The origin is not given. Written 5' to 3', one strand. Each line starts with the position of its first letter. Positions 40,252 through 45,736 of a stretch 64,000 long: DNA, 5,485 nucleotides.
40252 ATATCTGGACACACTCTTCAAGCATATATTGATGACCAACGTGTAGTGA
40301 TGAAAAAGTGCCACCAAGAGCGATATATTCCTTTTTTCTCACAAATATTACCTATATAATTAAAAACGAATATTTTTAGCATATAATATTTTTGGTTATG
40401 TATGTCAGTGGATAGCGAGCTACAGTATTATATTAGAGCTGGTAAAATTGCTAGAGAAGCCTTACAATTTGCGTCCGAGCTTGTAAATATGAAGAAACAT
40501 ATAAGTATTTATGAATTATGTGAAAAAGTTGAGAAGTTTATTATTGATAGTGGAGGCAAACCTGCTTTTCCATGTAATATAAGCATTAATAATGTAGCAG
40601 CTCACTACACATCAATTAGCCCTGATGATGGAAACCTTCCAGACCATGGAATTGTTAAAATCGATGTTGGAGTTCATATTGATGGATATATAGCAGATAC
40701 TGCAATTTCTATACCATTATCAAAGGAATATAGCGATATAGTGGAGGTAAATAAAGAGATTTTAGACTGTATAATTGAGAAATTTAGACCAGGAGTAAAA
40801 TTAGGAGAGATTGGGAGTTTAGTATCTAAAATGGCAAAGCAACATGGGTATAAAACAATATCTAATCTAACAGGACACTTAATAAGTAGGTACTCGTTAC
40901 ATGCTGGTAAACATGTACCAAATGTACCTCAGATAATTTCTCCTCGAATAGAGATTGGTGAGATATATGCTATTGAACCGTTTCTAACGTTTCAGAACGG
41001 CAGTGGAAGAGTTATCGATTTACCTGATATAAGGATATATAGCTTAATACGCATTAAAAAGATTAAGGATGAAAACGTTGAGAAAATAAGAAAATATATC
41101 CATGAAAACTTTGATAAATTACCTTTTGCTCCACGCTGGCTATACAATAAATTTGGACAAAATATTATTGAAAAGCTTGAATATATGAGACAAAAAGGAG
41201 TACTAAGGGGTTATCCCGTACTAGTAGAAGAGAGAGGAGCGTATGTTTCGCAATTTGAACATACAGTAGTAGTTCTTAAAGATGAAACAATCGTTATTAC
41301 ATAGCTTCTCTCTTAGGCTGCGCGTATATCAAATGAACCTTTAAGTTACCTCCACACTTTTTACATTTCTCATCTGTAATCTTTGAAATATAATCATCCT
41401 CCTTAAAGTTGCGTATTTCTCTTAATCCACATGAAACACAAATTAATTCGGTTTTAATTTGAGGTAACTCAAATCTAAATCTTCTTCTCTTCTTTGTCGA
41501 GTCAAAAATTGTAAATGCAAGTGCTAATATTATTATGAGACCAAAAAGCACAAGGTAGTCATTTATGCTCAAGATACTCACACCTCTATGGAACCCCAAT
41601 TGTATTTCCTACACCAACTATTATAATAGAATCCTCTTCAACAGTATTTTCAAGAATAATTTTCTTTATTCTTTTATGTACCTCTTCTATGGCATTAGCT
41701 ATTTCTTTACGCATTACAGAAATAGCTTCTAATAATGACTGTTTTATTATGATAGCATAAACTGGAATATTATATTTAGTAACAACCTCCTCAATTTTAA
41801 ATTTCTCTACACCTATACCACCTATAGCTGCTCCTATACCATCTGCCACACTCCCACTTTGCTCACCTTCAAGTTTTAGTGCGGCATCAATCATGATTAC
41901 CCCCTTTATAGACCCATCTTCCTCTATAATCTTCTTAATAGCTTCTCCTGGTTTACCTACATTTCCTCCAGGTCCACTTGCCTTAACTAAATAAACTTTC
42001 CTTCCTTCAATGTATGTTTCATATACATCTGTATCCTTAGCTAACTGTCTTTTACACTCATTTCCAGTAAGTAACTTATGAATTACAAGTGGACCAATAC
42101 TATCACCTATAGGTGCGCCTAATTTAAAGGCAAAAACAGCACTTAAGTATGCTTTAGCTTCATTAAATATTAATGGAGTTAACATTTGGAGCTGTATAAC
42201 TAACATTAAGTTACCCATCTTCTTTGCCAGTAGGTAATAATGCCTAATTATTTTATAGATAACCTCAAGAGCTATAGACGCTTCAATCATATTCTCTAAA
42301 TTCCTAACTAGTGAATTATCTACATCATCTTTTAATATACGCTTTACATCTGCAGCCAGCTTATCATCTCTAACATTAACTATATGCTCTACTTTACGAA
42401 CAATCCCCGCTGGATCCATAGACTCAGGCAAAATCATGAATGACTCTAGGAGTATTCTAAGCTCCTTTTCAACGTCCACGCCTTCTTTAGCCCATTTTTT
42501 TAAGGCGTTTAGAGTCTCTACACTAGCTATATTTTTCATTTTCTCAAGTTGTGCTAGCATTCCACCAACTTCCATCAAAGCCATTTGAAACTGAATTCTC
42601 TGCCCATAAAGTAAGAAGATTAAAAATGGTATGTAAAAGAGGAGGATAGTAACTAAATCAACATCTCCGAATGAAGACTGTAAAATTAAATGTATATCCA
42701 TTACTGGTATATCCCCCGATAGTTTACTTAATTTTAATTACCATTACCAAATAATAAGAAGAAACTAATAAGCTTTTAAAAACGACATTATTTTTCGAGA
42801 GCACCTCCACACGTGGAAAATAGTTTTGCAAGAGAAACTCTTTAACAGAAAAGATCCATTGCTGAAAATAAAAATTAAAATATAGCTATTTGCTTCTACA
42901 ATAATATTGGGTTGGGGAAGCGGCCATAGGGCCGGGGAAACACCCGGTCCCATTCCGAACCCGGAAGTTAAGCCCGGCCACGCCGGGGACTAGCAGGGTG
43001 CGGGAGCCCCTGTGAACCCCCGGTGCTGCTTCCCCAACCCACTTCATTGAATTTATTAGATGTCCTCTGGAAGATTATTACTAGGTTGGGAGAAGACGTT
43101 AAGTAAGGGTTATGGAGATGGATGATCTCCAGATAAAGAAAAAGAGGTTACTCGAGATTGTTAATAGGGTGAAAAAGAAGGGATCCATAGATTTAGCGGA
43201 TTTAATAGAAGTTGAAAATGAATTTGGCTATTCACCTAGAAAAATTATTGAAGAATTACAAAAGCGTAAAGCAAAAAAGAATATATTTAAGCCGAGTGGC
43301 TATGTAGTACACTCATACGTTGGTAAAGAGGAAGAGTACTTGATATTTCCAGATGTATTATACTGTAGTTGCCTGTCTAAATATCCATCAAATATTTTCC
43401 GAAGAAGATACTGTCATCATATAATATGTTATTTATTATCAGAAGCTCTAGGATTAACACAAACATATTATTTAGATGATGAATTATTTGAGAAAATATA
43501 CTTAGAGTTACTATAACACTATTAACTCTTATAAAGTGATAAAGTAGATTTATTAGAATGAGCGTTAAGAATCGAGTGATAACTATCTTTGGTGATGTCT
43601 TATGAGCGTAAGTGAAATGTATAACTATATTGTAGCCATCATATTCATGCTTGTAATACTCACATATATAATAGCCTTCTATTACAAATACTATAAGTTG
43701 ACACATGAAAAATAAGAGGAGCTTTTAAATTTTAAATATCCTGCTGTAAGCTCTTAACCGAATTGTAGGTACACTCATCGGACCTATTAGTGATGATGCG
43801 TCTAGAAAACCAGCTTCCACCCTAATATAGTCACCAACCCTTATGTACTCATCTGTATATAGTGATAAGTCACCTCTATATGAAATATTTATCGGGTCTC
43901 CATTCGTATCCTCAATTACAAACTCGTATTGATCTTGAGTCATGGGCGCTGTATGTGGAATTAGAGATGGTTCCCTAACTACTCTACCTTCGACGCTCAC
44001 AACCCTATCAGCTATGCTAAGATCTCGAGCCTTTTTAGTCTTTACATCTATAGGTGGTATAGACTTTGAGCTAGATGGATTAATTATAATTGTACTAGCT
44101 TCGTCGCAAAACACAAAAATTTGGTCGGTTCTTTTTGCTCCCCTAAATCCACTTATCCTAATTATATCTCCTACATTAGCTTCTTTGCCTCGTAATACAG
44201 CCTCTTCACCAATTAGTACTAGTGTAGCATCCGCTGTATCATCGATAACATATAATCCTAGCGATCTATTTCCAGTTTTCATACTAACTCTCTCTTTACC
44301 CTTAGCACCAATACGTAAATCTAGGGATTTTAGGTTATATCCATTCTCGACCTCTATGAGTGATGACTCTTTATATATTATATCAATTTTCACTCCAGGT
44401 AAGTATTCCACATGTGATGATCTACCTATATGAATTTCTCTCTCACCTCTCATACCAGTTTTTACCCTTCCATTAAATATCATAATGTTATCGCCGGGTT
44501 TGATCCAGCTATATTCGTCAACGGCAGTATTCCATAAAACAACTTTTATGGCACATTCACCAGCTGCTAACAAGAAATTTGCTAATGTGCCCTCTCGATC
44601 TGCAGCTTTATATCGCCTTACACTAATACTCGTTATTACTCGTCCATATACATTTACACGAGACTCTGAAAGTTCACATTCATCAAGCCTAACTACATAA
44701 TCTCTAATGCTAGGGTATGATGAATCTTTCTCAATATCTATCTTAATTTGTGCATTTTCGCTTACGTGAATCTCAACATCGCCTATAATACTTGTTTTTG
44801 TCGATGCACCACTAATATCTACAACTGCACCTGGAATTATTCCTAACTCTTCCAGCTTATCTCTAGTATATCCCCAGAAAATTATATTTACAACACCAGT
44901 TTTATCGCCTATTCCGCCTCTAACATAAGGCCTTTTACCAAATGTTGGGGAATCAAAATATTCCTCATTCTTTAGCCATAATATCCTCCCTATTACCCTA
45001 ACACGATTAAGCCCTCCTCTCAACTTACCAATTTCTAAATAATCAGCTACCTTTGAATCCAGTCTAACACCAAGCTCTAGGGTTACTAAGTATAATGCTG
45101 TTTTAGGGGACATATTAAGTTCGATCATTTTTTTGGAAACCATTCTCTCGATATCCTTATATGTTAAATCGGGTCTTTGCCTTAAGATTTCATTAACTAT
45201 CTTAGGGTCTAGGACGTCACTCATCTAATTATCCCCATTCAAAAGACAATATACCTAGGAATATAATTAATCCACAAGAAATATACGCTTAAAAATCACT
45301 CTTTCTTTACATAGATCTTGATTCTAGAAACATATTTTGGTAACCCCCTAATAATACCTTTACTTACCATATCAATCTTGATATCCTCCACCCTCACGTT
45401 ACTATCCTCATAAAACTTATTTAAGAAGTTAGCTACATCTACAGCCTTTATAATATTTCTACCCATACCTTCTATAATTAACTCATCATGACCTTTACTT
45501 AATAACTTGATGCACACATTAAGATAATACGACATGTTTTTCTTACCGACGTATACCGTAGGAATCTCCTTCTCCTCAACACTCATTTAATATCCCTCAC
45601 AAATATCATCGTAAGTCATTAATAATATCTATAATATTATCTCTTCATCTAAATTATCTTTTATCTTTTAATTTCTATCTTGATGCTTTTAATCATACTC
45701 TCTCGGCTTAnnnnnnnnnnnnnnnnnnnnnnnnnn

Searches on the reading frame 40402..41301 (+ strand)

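Call 66: search_protein_families(library=pfam, proteins=[window:40402-41301:+], max_evalue=0.0001)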
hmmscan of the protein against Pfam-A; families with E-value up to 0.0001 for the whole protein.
window:40402-41301:+ (300 aa): 1 family
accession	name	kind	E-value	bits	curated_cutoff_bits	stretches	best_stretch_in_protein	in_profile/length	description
PF00557.29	Peptidase_M24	-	1.5e-29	103.7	23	1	12-202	5-196/208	Metallopeptidase family M24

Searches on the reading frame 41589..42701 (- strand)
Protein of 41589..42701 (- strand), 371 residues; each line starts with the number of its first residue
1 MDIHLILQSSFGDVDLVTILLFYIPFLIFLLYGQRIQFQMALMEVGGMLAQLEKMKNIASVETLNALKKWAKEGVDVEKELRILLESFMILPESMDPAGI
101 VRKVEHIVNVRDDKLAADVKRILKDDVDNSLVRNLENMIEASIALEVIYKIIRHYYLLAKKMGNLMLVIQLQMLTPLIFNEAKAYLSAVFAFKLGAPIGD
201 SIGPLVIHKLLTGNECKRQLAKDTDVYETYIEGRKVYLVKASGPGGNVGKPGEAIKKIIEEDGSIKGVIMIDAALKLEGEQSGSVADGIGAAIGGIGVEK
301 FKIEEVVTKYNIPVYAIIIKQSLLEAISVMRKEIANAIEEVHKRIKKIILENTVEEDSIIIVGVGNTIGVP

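Call 66: search_protein_families(library=pfam, proteins=[window:41589-42701:-], max_evalue=0.0001)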
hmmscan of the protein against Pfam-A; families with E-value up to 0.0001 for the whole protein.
window:41589-42701:- (371 aa): 2 families
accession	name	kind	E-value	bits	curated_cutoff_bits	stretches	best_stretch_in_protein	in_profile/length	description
PF23542.1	DUF1512_C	-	3.3e-67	226.2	25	1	198-371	1-175/175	Domain of unknown function (DUF1512) C-terminal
PF07431.17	DUF1512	-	7.9e-46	156.4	25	1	17-193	2-176/177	Protein of unknown function (DUF1512) N-terminal domain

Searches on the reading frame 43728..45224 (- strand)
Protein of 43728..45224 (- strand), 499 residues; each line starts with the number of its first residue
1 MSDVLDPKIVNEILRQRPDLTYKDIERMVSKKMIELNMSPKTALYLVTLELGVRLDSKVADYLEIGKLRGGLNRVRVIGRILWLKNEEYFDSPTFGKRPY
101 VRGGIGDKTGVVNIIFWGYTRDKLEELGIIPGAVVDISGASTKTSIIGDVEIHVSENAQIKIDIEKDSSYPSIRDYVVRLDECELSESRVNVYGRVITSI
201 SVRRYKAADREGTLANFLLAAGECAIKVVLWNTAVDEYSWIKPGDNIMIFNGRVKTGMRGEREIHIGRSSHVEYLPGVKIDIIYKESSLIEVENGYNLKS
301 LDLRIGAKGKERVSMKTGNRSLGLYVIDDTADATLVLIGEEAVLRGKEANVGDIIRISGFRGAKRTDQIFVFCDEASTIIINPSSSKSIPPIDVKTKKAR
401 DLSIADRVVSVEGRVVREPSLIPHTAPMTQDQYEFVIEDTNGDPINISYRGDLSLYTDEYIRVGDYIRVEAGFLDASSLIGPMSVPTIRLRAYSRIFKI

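Call 20: search_protein_families(library=ncbifam, proteins=[window:43728-45224:-], max_evalue=0.00001)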
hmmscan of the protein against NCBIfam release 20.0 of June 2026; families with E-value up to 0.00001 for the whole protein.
window:43728-45224:- (499 aa): 10 families
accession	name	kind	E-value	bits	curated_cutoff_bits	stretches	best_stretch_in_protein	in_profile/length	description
NF006255.0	PRK08402.1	equivalog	4.3e-21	75.2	442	2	188-270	73-157/355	replication factor A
NF005551.0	PRK07211.1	equivalog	2.1e-16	60.3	575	1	179-279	163-262/485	single-stranded DNA binding protein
NF009030.0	PRK12366.1-1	equivalog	4.6e-16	58.4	1147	2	188-374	83-276/796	replication factor A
NF012035.0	PRK15491.1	equivalog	1e-12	48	362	1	29-345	24-337/374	replication factor A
NF009032.0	PRK12366.1-3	equivalog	1.3e-12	46.8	773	2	104-276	321-497/651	replication factor A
NF009031.0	PRK12366.1-2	equivalog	2.3e-12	46.2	767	1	21-264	24-260/647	replication factor A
NF005050.0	PRK06461.1-4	equivalog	1.5e-10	41.4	176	1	64-161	7-97/151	single-stranded DNA-binding protein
NF009034.0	PRK12366.1-5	equivalog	6.6e-09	34.7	789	1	20-360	14-352/642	replication factor A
NF011288.0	PRK14699.1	equivalog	1.4e-07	30.8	544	1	45-269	42-260/484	replication factor A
NF005051.0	PRK06461.1-5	equivalog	3.7e-06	27.1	235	0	65-171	5-102/146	single-stranded DNA-binding protein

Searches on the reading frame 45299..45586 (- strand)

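Call 66: search_protein_families(library=pfam, proteins=[window:45299-45586:-], max_evalue=0.0001)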
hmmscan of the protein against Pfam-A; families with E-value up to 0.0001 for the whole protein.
window:45299-45586:- (96 aa): 1 family
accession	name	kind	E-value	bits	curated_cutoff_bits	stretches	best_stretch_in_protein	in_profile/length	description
PF01918.27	Alba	-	2.2e-13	50.2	25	1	10-71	2-64/66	Alba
